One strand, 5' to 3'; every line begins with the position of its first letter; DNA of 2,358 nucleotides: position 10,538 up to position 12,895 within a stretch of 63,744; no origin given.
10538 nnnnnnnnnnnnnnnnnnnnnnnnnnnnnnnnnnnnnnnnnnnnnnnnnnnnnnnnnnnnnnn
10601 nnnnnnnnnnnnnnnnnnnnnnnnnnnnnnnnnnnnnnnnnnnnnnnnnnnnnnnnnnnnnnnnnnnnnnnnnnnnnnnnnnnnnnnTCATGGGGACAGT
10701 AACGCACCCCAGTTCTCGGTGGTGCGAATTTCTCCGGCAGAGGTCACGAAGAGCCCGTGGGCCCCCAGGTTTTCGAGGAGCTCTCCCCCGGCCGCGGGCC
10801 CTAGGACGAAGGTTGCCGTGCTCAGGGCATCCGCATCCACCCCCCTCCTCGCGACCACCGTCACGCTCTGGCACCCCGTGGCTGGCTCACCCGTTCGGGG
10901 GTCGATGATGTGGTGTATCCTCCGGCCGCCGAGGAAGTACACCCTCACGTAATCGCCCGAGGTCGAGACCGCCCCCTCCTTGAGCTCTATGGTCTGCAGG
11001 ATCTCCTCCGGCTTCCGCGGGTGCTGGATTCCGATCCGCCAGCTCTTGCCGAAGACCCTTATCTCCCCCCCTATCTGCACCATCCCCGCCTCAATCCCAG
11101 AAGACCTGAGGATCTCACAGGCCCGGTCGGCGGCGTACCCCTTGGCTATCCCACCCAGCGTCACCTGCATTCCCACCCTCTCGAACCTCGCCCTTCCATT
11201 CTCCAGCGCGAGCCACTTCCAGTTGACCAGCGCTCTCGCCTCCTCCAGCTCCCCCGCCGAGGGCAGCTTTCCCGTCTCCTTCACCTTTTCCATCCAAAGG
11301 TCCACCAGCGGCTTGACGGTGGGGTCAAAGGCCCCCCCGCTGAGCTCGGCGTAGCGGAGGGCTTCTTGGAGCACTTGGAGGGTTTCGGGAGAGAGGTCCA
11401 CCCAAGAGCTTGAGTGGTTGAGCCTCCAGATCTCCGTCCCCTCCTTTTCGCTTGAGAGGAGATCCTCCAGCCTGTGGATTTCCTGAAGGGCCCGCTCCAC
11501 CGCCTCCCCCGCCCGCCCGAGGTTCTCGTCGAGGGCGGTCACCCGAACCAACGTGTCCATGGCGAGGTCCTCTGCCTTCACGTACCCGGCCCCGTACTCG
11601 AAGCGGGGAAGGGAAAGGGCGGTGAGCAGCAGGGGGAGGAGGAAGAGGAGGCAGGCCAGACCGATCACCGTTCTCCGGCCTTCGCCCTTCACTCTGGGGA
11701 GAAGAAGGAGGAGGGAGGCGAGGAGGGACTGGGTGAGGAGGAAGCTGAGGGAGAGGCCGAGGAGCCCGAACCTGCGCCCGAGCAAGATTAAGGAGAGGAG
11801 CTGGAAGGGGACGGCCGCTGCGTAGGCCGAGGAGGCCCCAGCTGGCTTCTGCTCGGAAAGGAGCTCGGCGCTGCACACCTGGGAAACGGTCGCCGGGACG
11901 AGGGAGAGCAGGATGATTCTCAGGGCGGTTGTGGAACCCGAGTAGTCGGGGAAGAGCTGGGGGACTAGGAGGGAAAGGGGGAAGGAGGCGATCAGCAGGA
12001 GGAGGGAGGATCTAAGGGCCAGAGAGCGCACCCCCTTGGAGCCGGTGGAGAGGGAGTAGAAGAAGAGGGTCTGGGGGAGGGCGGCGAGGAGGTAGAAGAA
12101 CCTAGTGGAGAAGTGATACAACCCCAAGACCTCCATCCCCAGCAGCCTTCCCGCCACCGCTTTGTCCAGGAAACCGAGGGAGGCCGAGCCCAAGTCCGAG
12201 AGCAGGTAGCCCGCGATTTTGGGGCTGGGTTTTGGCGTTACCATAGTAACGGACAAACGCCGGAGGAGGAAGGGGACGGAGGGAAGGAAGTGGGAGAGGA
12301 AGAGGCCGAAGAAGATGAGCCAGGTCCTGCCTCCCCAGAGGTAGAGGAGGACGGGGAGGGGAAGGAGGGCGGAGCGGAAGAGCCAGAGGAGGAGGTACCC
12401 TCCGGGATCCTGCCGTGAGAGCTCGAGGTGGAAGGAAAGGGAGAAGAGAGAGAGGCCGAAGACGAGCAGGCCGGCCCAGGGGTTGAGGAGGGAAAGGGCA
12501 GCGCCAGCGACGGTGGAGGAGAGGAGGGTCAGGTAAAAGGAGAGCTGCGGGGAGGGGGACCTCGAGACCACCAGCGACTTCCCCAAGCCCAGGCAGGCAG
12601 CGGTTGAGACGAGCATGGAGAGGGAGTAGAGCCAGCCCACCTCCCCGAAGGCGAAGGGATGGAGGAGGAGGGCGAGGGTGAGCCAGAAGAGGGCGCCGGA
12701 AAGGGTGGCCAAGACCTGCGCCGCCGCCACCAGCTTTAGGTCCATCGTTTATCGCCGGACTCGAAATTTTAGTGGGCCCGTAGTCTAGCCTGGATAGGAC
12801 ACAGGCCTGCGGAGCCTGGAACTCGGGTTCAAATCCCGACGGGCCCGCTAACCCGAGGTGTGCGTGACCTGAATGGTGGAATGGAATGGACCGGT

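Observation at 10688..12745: ApbE flavin transferase fused to a 12-13 TM MOP-flippase-like domain next to rnfG: a possible FAD export plus flavinylation module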

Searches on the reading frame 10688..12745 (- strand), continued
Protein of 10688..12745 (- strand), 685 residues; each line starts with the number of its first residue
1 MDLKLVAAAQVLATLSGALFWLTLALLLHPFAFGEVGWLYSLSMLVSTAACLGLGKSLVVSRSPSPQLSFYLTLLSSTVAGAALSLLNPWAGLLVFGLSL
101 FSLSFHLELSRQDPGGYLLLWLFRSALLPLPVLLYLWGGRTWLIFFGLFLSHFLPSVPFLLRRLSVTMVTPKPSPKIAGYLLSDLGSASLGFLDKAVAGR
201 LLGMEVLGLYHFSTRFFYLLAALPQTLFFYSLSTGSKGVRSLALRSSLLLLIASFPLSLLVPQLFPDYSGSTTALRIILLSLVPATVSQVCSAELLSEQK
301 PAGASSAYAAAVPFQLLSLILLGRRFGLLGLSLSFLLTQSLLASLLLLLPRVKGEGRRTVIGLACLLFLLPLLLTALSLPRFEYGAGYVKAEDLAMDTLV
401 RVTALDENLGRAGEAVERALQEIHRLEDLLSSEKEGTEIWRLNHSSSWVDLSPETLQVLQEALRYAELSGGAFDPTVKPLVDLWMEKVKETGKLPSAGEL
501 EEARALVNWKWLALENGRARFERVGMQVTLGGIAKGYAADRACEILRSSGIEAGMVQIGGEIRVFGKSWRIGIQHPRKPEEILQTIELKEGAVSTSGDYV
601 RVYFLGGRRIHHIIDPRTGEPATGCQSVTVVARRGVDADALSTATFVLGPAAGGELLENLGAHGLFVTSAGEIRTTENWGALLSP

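Call 63: find_encoding_contigs(protein=P0207, flank=8000, max_places=1)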
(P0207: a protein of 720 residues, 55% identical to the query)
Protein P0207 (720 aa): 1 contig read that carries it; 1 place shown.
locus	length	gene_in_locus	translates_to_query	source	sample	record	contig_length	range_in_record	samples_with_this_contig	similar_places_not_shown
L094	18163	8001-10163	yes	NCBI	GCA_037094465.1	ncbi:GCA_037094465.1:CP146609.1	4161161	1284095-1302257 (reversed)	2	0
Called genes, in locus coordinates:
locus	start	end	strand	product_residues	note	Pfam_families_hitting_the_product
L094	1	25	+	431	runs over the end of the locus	PF13416:SBP_bac_8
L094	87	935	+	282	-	-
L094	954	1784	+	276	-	PF00528:BPD_transp_1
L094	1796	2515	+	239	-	PF01177:Asp_Glu_race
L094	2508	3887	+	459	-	PF07969:Amidohydro_3 (weak), PF01979:Amidohydro_1, PF12890:DHOase, PF07969:Amidohydro_3 (weak)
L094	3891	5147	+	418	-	PF01546:Peptidase_M20, PF07687:M20_dimer (weak)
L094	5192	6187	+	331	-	PF00670:AdoHcyase_NAD (weak), PF02826:2-Hacid_dh_C (weak), PF07991:KARI_N, PF03446:NAD_binding_2 (weak), PF01450:KARI_C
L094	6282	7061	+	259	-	PF07883:Cupin_2 (weak)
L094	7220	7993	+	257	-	PF01513:NAD_kinase, PF20143:NAD_kinase_C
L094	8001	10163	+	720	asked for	PF07690:MFS_1, PF02424:ApbE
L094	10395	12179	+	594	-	PF02743:dCache_1, PF02518:HATPase_c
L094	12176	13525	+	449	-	PF00072:Response_reg, PF01078:Mg_chelatase (faint), PF00158:Sigma54_activat, PF14532:Sigma54_activ_2, PF07728:AAA_5, PF25601:AAA_lid_14, PF02954:HTH_8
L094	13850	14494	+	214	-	PF01127:Sdh_cyt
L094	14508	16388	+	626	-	PF00890:FAD_binding_2, PF02910:Succ_DH_flav_C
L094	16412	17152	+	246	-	PF13085:Fer2_3, PF13183:Fer4_8, PF13484:Fer4_16 (weak), PF13534:Fer4_17 (weak)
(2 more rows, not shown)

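Call 68: find_encoding_contigs(protein=P0001, flank=5000, max_places=1)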
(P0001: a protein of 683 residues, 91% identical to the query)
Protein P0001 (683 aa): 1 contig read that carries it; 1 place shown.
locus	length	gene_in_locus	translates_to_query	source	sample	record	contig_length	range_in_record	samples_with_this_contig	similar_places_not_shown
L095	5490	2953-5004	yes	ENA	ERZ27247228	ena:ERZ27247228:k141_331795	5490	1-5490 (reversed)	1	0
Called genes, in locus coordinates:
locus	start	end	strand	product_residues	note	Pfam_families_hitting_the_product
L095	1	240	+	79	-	?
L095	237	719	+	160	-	-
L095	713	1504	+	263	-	-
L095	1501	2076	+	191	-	PF13367:PrsW-protease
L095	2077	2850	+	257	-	PF27226:AF_1845 (faint)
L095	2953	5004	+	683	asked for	PF02424:ApbE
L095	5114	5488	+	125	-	?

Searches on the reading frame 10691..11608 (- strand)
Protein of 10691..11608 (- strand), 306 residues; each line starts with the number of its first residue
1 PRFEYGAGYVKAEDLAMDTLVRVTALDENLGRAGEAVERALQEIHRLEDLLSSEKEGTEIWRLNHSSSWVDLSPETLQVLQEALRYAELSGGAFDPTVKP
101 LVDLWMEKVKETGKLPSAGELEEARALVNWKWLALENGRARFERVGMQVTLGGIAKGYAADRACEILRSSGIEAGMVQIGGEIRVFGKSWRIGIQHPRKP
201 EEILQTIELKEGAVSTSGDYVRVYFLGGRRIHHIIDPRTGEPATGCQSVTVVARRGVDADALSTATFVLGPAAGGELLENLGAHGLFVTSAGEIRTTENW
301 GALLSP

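Call 39: search_solved_structures(query=window:10691-11608:-, max_evalue=1e-10, show_alignments=5)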
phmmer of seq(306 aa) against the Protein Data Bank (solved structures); distinct sequences matched with E-value up to 1e-10: 13.
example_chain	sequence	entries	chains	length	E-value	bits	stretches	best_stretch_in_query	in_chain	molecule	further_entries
1vrm_A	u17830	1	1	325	7.1e-52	179.7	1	9-300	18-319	hypothetical protein TM1553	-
7esa_A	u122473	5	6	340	5.2e-37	130.9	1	17-295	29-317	FAD:protein FMN transferase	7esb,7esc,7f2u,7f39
5mgy_H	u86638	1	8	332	3.2e-35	125.1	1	45-295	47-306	FAD:protein FMN transferase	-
6nxi_A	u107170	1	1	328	2.3e-34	122.2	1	37-277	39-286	FAD:protein FMN transferase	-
6nxj_A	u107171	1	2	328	5.8e-33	117.7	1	37-277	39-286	FAD:protein FMN transferase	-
4xgw_A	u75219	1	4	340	5.9e-33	117.6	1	16-293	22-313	FAD:protein FMN transferase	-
4xgx_A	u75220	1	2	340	1.1e-32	116.7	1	16-293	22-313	FAD:protein FMN transferase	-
3pnd_A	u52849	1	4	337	1.2e-32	116.6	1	13-293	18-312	Thiamine biosynthesis lipoprotein ApbE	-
2o18_A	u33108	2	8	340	2.2e-32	115.8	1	16-293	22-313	Thiamine biosynthesis lipoprotein apbE | FAD:protein FMN transferase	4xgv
4ifu_A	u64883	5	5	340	1.7e-31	112.8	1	12-295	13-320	FAD:protein FMN transferase | Thiamine biosynthesis lipoprotein ApbE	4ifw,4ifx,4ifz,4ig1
4xdt_A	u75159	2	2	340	3.2e-31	111.9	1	12-295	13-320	FAD:protein FMN transferase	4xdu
7mgt_A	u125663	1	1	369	8.1e-31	110.6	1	12-295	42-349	FAD:protein FMN transferase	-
4xdr_A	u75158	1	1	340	2.3e-30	109.1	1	12-295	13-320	FAD:protein FMN transferase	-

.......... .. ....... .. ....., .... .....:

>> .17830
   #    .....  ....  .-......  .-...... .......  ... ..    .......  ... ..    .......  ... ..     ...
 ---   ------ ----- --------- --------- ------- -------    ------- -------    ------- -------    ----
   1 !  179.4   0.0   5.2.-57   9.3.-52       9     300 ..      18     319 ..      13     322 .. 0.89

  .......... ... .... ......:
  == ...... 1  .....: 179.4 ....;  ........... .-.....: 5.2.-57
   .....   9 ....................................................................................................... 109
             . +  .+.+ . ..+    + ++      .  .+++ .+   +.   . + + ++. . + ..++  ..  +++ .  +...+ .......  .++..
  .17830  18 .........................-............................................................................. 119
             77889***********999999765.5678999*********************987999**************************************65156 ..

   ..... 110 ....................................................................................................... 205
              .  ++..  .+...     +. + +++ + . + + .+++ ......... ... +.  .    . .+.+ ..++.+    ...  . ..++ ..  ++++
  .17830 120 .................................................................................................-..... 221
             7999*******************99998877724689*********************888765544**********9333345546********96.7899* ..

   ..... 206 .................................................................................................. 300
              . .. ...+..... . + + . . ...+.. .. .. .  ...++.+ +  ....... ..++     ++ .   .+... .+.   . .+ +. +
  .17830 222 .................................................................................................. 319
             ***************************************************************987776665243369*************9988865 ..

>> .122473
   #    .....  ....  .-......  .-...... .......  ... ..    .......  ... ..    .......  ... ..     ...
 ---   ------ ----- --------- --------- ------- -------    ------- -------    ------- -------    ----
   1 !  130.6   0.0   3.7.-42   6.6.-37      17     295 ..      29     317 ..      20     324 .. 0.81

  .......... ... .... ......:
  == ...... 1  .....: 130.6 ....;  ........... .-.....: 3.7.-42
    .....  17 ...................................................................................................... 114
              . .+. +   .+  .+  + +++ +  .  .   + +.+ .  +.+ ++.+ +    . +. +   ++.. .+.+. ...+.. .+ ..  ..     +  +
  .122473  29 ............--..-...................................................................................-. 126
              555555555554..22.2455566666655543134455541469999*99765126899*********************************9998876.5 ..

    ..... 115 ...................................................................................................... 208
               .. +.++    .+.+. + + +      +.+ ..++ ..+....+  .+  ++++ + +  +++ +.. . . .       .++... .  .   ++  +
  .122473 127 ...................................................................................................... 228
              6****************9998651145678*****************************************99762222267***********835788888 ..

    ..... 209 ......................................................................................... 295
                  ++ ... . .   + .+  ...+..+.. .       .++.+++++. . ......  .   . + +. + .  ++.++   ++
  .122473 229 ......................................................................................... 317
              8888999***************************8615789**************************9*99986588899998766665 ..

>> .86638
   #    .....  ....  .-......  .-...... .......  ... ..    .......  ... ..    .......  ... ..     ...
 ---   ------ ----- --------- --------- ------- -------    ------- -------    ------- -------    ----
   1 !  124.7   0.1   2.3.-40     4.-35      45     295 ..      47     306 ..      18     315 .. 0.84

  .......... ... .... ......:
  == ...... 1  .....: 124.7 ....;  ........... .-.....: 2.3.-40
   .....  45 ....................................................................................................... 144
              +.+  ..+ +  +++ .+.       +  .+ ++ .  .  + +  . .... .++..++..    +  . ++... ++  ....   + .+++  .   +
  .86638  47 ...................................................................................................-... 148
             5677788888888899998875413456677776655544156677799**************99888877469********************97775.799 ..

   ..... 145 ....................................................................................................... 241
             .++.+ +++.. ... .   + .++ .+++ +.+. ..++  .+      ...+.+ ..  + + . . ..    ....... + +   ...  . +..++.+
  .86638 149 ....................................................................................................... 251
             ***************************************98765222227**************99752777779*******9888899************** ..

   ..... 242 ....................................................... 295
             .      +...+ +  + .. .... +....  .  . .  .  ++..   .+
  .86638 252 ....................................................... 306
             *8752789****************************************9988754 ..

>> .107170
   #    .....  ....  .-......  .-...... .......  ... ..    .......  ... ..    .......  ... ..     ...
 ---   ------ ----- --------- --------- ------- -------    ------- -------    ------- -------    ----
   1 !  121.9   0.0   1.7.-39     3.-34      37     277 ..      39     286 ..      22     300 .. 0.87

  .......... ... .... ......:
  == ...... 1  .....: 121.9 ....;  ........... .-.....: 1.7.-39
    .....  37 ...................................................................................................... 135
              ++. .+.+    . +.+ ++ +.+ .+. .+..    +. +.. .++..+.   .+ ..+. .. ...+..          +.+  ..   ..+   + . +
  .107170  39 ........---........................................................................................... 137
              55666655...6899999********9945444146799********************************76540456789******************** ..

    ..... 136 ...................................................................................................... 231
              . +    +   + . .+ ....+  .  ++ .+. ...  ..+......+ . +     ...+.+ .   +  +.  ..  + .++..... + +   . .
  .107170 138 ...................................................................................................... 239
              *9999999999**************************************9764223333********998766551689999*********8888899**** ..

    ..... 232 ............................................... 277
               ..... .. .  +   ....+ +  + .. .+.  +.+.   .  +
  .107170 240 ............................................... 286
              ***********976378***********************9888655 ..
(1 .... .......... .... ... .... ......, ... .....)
